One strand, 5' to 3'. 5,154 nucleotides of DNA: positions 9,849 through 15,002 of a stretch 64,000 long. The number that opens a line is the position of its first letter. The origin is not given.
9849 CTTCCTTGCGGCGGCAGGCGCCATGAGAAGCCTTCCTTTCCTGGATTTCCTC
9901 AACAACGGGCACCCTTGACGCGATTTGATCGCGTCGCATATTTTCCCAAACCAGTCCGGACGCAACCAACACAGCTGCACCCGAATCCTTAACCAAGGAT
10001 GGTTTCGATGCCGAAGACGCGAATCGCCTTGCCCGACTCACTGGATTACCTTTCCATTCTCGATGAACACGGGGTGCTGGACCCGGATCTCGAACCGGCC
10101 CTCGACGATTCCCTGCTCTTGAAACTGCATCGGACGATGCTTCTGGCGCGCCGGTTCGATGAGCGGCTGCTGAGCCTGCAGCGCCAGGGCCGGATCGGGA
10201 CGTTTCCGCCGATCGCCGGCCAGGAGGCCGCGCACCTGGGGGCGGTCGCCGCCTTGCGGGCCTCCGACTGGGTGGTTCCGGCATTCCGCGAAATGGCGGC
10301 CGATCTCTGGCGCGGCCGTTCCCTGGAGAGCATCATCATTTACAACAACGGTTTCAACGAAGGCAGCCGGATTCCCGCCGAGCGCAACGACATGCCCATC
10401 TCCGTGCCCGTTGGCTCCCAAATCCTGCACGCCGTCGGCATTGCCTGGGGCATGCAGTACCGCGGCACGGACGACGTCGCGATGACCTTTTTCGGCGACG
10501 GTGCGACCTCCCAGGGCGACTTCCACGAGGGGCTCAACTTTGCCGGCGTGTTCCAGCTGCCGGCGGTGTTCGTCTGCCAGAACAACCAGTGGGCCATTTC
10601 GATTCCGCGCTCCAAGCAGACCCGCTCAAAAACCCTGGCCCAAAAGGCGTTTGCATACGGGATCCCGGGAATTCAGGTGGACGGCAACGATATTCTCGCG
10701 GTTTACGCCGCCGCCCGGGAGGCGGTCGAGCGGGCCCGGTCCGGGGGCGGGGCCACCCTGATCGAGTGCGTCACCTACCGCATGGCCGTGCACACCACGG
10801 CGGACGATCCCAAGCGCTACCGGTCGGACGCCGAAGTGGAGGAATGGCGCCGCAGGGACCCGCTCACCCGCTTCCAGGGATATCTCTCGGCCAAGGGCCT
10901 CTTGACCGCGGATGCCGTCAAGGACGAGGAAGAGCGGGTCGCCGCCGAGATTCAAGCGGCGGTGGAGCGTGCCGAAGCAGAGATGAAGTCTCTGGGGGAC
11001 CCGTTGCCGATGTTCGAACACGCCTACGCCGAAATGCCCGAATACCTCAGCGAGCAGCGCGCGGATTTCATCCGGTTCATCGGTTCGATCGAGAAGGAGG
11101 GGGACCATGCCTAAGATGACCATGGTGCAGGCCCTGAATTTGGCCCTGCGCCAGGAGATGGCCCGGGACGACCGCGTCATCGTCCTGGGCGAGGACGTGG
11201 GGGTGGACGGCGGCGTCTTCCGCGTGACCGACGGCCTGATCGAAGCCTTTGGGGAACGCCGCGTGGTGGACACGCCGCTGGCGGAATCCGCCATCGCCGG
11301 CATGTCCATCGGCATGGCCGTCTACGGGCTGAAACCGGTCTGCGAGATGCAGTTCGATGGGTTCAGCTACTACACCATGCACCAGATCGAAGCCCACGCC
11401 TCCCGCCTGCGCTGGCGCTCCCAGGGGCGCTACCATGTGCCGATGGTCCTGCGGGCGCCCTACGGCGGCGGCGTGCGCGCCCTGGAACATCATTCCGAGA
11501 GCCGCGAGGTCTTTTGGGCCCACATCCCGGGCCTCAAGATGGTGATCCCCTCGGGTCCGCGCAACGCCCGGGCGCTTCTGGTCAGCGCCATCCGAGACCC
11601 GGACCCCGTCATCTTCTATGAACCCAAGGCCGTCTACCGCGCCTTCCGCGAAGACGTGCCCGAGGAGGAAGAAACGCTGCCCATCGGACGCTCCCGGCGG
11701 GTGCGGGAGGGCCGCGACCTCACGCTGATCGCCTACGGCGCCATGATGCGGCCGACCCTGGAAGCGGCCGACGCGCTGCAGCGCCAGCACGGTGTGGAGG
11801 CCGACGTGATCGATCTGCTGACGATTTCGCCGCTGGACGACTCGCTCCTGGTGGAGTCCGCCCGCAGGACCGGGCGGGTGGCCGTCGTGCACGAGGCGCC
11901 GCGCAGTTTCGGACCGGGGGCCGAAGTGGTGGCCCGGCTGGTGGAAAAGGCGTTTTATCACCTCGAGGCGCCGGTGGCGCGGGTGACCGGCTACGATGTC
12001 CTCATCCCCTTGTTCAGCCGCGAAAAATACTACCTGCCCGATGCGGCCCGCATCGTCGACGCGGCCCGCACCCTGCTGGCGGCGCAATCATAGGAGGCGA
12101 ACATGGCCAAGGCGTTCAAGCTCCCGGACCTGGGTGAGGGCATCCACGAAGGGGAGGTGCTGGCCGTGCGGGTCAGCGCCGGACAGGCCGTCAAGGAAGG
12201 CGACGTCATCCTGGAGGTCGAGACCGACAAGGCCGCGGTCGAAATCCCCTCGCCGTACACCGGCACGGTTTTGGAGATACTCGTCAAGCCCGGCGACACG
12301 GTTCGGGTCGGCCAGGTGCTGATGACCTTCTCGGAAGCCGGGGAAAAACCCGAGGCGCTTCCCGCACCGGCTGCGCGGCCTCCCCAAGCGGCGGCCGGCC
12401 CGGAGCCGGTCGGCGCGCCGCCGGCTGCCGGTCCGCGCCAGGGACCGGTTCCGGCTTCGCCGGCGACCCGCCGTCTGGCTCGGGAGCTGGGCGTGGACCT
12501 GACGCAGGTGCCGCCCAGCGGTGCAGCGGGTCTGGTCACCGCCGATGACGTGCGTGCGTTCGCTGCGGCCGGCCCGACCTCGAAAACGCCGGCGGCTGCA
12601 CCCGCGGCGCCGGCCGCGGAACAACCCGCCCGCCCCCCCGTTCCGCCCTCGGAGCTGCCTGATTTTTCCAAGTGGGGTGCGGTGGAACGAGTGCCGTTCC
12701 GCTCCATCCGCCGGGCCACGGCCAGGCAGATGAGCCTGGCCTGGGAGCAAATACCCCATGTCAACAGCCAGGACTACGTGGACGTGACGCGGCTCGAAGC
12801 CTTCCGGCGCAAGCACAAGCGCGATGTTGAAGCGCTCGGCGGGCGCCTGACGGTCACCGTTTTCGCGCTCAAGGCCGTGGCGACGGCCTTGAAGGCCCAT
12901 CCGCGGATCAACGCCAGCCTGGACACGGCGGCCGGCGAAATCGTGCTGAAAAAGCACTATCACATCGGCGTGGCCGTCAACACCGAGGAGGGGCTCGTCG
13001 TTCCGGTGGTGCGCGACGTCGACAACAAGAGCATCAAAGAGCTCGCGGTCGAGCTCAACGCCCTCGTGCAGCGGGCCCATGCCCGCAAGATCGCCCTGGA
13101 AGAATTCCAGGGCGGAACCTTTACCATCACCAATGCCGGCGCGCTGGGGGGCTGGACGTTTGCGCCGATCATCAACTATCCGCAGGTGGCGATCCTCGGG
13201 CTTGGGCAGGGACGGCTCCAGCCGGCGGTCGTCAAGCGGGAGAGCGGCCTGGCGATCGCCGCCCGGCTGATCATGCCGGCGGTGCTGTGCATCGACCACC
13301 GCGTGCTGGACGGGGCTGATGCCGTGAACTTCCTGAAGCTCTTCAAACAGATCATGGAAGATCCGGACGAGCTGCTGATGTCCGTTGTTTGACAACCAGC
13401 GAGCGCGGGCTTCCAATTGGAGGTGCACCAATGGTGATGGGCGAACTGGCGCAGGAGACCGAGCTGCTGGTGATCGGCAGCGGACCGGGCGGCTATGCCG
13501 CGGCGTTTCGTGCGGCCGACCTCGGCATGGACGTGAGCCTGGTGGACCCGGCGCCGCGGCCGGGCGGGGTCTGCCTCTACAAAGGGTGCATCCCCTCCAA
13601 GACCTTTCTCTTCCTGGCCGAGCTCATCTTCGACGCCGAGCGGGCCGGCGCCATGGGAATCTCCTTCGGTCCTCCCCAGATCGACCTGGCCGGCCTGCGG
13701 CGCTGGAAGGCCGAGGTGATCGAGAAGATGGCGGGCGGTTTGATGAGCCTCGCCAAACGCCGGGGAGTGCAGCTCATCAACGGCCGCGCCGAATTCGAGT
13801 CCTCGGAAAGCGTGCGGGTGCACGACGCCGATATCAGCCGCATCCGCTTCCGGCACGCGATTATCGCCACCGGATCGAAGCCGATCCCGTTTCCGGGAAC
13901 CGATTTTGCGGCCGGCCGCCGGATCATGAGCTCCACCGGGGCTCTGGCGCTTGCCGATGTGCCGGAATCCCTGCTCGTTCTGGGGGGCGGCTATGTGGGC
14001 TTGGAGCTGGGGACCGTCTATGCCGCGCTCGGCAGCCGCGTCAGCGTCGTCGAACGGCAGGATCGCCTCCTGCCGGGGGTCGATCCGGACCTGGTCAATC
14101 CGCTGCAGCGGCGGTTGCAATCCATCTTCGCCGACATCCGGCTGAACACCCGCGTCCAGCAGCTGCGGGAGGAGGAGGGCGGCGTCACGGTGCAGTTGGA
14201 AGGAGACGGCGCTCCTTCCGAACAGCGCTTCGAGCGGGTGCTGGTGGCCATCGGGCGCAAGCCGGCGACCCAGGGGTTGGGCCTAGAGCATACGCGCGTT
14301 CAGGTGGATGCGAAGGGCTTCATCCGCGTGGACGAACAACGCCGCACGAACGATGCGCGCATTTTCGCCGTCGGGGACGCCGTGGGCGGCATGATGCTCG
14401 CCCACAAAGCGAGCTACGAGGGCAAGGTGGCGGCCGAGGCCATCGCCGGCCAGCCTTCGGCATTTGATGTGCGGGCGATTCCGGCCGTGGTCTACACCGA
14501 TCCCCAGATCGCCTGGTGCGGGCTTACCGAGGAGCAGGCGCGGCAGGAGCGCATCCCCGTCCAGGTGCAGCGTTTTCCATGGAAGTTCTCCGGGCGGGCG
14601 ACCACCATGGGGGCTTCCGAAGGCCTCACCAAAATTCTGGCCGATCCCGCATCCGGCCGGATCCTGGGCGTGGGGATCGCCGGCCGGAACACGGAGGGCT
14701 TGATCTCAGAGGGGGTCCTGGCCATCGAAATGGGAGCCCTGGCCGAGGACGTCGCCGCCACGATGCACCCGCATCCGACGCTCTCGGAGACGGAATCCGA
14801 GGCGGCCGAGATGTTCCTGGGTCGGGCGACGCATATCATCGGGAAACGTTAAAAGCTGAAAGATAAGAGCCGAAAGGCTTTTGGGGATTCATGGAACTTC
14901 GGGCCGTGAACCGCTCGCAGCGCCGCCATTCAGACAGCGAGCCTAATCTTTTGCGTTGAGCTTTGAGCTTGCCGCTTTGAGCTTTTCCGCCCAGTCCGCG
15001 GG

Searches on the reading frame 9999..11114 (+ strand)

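Call 61: search_protein_families(library=pfam, proteins=[window:9999-11114:+], max_evalue=0.00001)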
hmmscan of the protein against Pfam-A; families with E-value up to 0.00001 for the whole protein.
window:9999-11114:+ (371 aa): 1 family
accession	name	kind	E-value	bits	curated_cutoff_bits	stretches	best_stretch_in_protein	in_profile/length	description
PF00676.26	E1_dh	-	2.6e-90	302.9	22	1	45-329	2-295/300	Dehydrogenase E1 component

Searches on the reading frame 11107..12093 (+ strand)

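Call 61: search_protein_families(library=pfam, proteins=[window:11107-12093:+], max_evalue=0.00001)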
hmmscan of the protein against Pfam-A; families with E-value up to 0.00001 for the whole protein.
window:11107-12093:+ (328 aa): 2 families
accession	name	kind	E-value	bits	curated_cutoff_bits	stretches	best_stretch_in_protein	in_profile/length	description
PF02779.29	Transket_pyr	-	1.5e-40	139.2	27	1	3-178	2-173/174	Transketolase, pyrimidine binding domain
PF02780.25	Transketolase_C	-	3.2e-35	121.2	25.9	1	194-316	1-124/124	Transketolase, C-terminal domain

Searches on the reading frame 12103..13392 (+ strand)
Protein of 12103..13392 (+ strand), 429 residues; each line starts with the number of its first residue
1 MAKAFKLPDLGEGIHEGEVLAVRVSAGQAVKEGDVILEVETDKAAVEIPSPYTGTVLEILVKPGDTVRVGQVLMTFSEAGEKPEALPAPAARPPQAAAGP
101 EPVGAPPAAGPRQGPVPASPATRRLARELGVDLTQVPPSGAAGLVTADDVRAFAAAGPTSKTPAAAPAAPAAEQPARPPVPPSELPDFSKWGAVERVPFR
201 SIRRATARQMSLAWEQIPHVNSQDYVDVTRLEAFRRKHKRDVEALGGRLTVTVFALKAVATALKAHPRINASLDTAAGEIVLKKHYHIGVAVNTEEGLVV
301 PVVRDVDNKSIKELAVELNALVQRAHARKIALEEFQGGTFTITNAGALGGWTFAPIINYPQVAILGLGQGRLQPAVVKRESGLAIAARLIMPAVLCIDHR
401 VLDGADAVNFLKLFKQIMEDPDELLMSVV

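Call 61: search_protein_families(library=pfam, proteins=[window:12103-13392:+], max_evalue=0.00001)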
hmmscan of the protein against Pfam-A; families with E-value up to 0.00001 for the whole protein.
window:12103-13392:+ (429 aa): 4 families
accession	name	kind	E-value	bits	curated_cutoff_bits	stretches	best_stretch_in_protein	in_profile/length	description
PF00198.28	2-oxoacid_dh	-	1.6e-80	270.4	23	1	193-426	3-232/232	2-oxoacid dehydrogenases acyltransferase (catalytic domain)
PF00364.28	Biotin_lipoyl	-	5e-23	81.2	22.1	1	4-75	2-72/73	Biotin-requiring enzyme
PF02817.22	E3_binding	-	1.5e-12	48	23.7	1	116-151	1-36/36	e3 binding domain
PF13533.13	Biotin_lipoyl_2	-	1.9e-11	43.9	29.8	0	17-39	9-31/32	Biotin-lipoyl like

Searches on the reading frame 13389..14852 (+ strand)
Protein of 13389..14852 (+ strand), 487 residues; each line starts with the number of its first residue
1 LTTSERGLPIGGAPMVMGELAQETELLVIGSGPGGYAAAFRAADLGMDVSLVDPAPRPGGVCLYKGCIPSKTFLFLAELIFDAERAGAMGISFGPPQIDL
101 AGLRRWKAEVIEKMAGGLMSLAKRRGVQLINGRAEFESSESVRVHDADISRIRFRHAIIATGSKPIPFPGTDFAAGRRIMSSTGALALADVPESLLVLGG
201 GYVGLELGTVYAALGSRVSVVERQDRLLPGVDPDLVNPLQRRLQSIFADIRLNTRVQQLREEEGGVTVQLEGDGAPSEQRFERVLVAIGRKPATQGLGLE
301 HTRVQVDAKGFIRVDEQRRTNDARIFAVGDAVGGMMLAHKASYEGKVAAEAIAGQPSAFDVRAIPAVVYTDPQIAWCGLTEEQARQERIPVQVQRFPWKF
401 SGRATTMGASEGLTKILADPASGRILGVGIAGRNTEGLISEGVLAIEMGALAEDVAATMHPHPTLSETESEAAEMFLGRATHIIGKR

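Call 61: search_protein_families(library=pfam, proteins=[window:13389-14852:+], max_evalue=0.00001)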
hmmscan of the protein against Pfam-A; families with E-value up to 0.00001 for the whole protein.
window:13389-14852:+ (487 aa): 9 families
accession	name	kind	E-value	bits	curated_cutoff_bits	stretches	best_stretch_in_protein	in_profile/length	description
PF07992.20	Pyr_redox_2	-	4.6e-62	210.5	26.1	1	25-345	2-291/291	Pyridine nucleotide-disulphide oxidoreductase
PF02852.28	Pyr_redox_dim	-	6.6e-33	113.6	25.3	1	364-472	1-109/110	Pyridine nucleotide-disulphide oxidoreductase, dimerisation domain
PF00070.33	Pyr_redox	-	2.3e-21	76.5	22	1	195-271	2-80/82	Pyridine nucleotide-disulphide oxidoreductase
PF13450.12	NAD_binding_8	-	1.9e-08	34.9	21.9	0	28-62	1-35/68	NAD(P)-binding Rossmann-like domain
PF12831.13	FAD_oxidored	-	1.2e-07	31.8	27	1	26-62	2-38/416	FAD dependent oxidoreductase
PF03486.20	HI0933_like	-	2e-07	31.2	50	0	25-59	2-36/244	HI0933-like protein Rossmann domain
PF01266.30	DAO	-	5.9e-07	29.8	27.9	0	26-60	2-37/353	FAD dependent oxidoreductase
PF13738.12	Pyr_redox_3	-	6.5e-07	29.3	30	0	191-329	163-305/305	Pyridine nucleotide-disulphide oxidoreductase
PF01262.27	AlaDh_PNT_C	-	3.1e-06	27.2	23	0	12-55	15-60/214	Alanine dehydrogenase/PNT, C-terminal domain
